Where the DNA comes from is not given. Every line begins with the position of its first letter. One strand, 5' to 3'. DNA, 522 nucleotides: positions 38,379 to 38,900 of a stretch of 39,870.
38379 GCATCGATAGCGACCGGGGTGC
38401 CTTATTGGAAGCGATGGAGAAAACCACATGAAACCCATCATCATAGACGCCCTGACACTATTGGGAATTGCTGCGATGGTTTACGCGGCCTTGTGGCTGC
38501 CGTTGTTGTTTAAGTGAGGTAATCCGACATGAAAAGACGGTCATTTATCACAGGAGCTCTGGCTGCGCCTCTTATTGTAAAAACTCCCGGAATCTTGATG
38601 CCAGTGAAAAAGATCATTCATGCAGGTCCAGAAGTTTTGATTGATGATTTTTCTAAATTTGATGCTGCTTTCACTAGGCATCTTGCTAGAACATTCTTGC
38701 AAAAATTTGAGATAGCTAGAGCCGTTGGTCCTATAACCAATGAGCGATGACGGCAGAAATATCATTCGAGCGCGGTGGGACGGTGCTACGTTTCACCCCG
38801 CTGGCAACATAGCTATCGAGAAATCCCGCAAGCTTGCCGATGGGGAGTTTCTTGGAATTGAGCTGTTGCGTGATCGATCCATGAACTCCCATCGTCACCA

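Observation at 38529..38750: Early-operon 73-aa ORF joins a twin-arginine-like signal to a copy of the coat protein N-arm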

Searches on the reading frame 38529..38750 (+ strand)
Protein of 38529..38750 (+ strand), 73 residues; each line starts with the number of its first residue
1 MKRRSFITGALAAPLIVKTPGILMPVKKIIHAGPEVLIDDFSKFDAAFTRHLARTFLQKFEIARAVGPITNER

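Call 8: search_protein_families(library=pfam, proteins=[window:38529-38750:+], max_evalue=1)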
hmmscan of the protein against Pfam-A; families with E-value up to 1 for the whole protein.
window:38529-38750:+ (73 aa): 2 families
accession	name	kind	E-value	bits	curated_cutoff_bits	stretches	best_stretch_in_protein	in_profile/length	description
PF16191.10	E1_4HB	-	0.00067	20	25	1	33-61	16-44/70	Ubiquitin-activating enzyme E1 four-helix bundle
PF10518.14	TAT_signal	-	0.25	11.8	22.7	1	1-13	2-14/21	TAT (twin-arginine translocation) pathway signal sequence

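Call 9: search_protein_families(library=phrogs, proteins=[window:38529-38750:+], max_evalue=1)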
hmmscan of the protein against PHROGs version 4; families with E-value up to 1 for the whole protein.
window:38529-38750:+ (73 aa): 0 families

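Call 10: find_homologous_proteins(query=window:38529-38747:+, max_evalue=1)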
Query window:38529-38747:+ (73 aa): 1 proteins with E <= 1 among 3 candidates.
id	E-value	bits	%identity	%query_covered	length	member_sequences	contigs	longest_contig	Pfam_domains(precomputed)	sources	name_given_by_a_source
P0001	1.2e-39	151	100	100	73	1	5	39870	-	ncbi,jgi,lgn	-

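Call 12: search_dna_similar(query=window:38529-38747:+, collection=phages, mode=protein, max_evalue=10, max_rows=40)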
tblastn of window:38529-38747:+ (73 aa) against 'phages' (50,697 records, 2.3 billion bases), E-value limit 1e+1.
Records with a match: 3; places in all: 3; records where one place covers at least 80% of the query: 0.
Best place of each record, by identity: <60% 3.
By first word of the organism name: Ralstonia 2; Pseudoalteromonas 1.
By host as written in the record: - 2; Pseudoalteromonas sp. H6 1.
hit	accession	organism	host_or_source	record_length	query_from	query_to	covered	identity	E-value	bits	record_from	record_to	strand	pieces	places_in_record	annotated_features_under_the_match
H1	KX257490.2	Pseudoalteromonas virus vB_PspP-H6/1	Pseudoalteromonas sp. H6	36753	42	73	44%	40.6%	1e+0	32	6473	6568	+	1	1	putative coat protein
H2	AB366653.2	Ralstonia phage phiRSL1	-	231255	25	55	42%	38.7%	7e+0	30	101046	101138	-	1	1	hypothetical protein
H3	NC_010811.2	Ralstonia phage phiRSL1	-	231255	25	55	42%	38.7%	7e+0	30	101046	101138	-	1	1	hypothetical protein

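Call 13: find_encoding_contigs(protein=P0001, flank=10000, max_places=10)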
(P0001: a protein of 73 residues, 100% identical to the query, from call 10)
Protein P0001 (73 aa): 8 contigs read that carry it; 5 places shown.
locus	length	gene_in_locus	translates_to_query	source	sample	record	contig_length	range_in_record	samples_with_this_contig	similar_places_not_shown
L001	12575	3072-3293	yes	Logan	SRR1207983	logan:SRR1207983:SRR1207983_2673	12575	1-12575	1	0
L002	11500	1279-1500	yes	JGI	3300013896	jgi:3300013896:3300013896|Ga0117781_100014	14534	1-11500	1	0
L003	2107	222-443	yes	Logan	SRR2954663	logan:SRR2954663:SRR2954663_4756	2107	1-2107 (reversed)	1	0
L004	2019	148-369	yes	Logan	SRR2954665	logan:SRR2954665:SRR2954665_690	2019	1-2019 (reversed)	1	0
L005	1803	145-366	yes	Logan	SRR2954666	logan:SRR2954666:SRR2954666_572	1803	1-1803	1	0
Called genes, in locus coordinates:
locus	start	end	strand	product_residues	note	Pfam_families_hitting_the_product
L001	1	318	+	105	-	?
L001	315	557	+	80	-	-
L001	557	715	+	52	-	-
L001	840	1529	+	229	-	PF04404:ERF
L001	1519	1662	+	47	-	-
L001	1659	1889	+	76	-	-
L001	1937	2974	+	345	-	PF01555:N6_N4_Mtase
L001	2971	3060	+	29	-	-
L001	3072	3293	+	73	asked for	-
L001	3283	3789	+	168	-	-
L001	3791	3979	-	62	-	-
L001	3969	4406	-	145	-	-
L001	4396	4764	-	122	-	-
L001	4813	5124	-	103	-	-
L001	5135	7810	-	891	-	-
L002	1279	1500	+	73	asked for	-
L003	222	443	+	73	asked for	-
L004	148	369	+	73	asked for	-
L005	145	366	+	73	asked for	-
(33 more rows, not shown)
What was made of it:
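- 38529..38750 (+): 73-aa gene (stop included): leader, linker and coat-N-arm-like helix. The identical protein is called on 8 contigs from several samples (call 13).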

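Call 16: list_cluster_members(proteins=[window:38529-38747:+, window:16630-17907:-, window:38740-39243:+])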
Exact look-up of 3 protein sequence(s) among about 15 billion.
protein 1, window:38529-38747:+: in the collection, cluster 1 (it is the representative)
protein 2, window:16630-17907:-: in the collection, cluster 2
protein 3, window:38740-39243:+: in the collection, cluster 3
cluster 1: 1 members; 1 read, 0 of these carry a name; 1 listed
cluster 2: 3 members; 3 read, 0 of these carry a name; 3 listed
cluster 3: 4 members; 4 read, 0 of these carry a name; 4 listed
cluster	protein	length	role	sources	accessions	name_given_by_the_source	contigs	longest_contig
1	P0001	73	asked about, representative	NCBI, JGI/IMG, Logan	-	-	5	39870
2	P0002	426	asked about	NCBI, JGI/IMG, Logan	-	-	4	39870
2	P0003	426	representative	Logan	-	-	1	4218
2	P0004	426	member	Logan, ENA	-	-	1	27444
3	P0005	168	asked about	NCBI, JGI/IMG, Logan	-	-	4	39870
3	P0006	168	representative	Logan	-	-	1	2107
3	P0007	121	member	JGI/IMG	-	-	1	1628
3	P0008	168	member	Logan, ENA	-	-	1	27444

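Call 17: find_encoding_contigs(protein=P0008, flank=10000, max_places=6)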
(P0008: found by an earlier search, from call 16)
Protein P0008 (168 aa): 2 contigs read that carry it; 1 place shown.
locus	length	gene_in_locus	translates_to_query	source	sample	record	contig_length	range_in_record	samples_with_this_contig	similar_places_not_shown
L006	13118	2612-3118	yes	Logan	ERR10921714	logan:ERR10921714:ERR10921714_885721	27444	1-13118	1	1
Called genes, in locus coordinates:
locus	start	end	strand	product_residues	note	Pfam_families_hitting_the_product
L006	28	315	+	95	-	-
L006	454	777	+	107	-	-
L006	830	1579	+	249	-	PF04404:ERF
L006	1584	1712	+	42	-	-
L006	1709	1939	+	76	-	-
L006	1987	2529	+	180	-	-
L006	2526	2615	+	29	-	-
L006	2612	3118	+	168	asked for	-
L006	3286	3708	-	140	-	-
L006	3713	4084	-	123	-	-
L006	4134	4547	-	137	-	-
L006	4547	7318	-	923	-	-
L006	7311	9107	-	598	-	-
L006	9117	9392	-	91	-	-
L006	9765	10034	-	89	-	-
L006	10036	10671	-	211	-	PF08291:Peptidase_M15_3, PF05951:Peptidase_M15_2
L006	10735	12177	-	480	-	PF21722:Gly_rich_2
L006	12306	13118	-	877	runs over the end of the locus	-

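Call 18: find_encoding_contigs(protein=P0006, flank=10000, max_places=6)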
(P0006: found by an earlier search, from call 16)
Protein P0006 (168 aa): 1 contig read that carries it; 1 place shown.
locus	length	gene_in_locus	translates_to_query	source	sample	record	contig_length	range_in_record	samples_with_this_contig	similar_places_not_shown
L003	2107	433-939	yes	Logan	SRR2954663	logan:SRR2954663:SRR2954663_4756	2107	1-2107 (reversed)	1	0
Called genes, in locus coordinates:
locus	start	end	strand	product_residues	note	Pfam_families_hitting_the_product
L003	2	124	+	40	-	?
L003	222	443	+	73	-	-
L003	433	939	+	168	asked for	-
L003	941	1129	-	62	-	-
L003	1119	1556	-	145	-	-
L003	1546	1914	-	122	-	-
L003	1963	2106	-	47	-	?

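Call 20: search_protein_representatives(protein=window:38529-38747:+)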
Query: 73 residues. Proteins with E-value up to 0.001 (for the whole library): 30; up to 1e-10: 1; up to 1e-30: 1. The best 30 are listed.
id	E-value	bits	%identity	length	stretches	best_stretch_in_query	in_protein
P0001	3.7e-40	150.7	100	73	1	1-73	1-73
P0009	7.0e-08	48.8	45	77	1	1-66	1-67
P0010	1.1e-06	45.1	65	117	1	1-46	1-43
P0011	5.4e-06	42.9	48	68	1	2-51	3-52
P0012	1.7e-05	41.2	46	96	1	2-62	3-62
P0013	2.4e-05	40.8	52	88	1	2-42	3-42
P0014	2.9e-05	40.5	39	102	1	2-62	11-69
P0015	8.6e-05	39.1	68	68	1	1-31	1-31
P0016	9.3e-05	38.9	70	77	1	1-33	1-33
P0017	1.1e-04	38.7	48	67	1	1-42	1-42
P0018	1.3e-04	38.5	72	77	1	1-29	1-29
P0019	1.5e-04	38.3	52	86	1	2-41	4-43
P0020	1.9e-04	37.9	48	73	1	2-53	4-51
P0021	2.7e-04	37.5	66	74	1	1-32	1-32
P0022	3.0e-04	37.3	37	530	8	10-30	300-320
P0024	3.9e-04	37.0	59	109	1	2-33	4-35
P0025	4.3e-04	36.9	47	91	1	1-43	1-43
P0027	5.3e-04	36.6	39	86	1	1-69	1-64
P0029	5.7e-04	36.5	44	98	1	1-50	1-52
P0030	6.0e-04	36.4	69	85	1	1-29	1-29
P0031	6.2e-04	36.3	54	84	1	2-38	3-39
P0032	7.1e-04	36.2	47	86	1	1-43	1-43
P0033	7.6e-04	36.1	57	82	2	2-37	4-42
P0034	8.0e-04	36.0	53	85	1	2-37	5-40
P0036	9.9e-04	35.7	38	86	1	1-65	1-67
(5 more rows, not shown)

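Call 23: find_encoding_contigs(protein=P0009, flank=10000, max_places=6)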
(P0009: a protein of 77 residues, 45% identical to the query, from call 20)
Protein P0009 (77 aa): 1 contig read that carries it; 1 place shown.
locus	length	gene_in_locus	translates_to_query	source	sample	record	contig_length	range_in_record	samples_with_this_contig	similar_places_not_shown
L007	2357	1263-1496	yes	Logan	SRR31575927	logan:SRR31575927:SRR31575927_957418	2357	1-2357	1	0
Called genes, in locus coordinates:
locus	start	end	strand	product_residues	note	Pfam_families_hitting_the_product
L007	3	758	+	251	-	?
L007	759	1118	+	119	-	-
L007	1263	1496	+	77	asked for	-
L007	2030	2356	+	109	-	?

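Call 28: search_protein_families(library=ncbifam, alignment_id=A2, max_evalue=1)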
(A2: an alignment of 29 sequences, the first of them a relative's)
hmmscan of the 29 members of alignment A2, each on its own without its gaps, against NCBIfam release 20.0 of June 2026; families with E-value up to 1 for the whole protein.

A. member 1, P0001 (73 aa): 1 family
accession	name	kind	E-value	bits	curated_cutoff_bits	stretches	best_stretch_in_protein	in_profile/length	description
TIGR01408.1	Ube1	subfamily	0.065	10.9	750.05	1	26-64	260-297/1008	ubiquitin-activating enzyme E1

B. families by the number of members that match (of 29 scanned): 8 families
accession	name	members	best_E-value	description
TIGR01409.1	TAT_signal_seq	4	0.0073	twin-arginine translocation signal domain-containing protein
NF042927.1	capsid_Caudo_2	1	1e-05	HK97-fold major capsid protein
NF049904.1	lambda_TipJ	1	0.00057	phage attachment tail tip protein J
NF045672.1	MCP_gp7_epsi_15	1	0.0053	major capsid protein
TIGR04467.1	CGA_synthase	1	0.0063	hydroxymethylcytosylglucuronate/cytosylglucuronate synthase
TIGR01408.1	Ube1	1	0.065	ubiquitin-activating enzyme E1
TIGR02899.1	spore_safA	1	0.095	SafA/ExsA family spore coat assembly protein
TIGR02811.1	formate_TAT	1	0.34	formate dehydrogenase region TAT target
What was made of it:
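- On Tat signal peptide: TIGR01409 gives no hit for the ORF (calls 8, 28).
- Closest known: Twin-arginine. Different: The ORF itself scores below both curated cut-offs (calls 8, 28).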

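Call 29: search_protein_families(library=pfam, alignment_id=A2, max_evalue=1)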
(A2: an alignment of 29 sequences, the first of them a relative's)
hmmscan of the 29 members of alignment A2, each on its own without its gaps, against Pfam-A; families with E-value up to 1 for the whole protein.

A. member 1, P0001 (73 aa): 2 families
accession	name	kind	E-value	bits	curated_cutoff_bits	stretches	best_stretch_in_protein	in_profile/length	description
PF16191.10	E1_4HB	-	0.00067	20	25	1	33-61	16-44/70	Ubiquitin-activating enzyme E1 four-helix bundle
PF10518.14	TAT_signal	-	0.25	11.8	22.7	1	1-13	2-14/21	TAT (twin-arginine translocation) pathway signal sequence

B. families by the number of members that match (of 29 scanned): 9 families
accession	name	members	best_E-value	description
PF10518.14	TAT_signal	20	4.1e-05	TAT (twin-arginine translocation) pathway signal sequence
PF16191.10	E1_4HB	1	0.00067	Ubiquitin-activating enzyme E1 four-helix bundle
PF20911.3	GP7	1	0.00098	Major capsid protein GP7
PF12236.14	Head-tail_con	1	0.0051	Bacteriophage head to tail connecting protein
PF04703.18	FaeA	1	0.011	FaeA-like protein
PF05993.17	Reovirus_M2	1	0.016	Reovirus major virion structural protein Mu-1/Mu-1C (M2)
PF13464.11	RodZ_C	1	0.061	RodZ C-terminal domain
PF05354.17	Phage_attach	1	0.15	Phage Head-Tail Attachment protein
PF18310.7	DUF5605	1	0.19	Domain of unknown function (DUF5605)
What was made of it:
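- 38529..38609 (+): Leader, residues 1-27 (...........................): twin-arginine motif, 12-residue hydrophobic stretch, conserved TPG-LLMPV-K/R. TAT_signal matches 20 of 29 members at E<1, best 4e-5 (call 29).
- On Tat signal peptide: The best family member reaches E 4e-5 (call 29).
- Closest known: Twin-arginine. Same: 20 of 29 family members give a TAT_signal hit at E<1 (call 29).
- TAT_signal hits in 20 of 29 members (call 29).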

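Call 30: find_homologous_proteins(query=A2, max_evalue=0.001)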
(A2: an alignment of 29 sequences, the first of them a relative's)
Query A2 (29 sequences) (73 aa, profile of the alignment): 1021 proteins with E <= 0.001 among 8000 candidates; the best 120 are listed.
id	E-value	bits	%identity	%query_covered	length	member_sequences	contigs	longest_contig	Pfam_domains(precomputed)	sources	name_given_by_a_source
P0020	3.9e-18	84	44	71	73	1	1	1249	-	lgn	-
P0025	9.1e-18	83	47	59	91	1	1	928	-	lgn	-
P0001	9.8e-18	83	100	100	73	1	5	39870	-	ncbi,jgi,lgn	-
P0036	3.6e-17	81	38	92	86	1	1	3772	-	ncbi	-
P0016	1.2e-16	79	70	45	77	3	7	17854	-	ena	-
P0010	2.1e-16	78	61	68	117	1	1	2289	-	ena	-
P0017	7.0e-16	77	38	88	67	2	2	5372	-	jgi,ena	-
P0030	7.5e-16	77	69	40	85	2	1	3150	-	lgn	-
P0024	9.6e-16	76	63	41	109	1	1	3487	-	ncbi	-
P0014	2.5e-15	75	37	85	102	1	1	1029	-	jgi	-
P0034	3.7e-15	74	42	73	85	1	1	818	-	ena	-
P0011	3.8e-15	74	47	70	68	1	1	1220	-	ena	-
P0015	8.5e-15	73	70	41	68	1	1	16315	-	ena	-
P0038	8.6e-15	73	76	40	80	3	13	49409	-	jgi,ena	-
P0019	9.9e-15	73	50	58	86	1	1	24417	-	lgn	-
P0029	1.3e-14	73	40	71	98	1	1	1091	-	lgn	-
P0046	1.4e-13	69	46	71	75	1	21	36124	-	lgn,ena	-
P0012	3.8e-13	68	43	88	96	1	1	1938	-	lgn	-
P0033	4.9e-13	68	35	62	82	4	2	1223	-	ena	-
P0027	7.1e-13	67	36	96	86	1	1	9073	-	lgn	-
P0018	9.1e-13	67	69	42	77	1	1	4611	-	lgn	-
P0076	3.1e-12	65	54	51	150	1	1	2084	-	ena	-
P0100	8.1e-12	64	59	40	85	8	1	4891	-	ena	-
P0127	1.5e-11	63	62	36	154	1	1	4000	-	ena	-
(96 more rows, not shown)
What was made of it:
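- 38529..38750 (+): It belongs to a family of at least 1021 proteins (calls 20, 30).
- On New leader family (provisionally 'RR-leader / virion-fragment' proteins): Profile score 83 bits, E 1e-17 (call 30).
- The profile search finds at least 1021 proteins (call 30).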
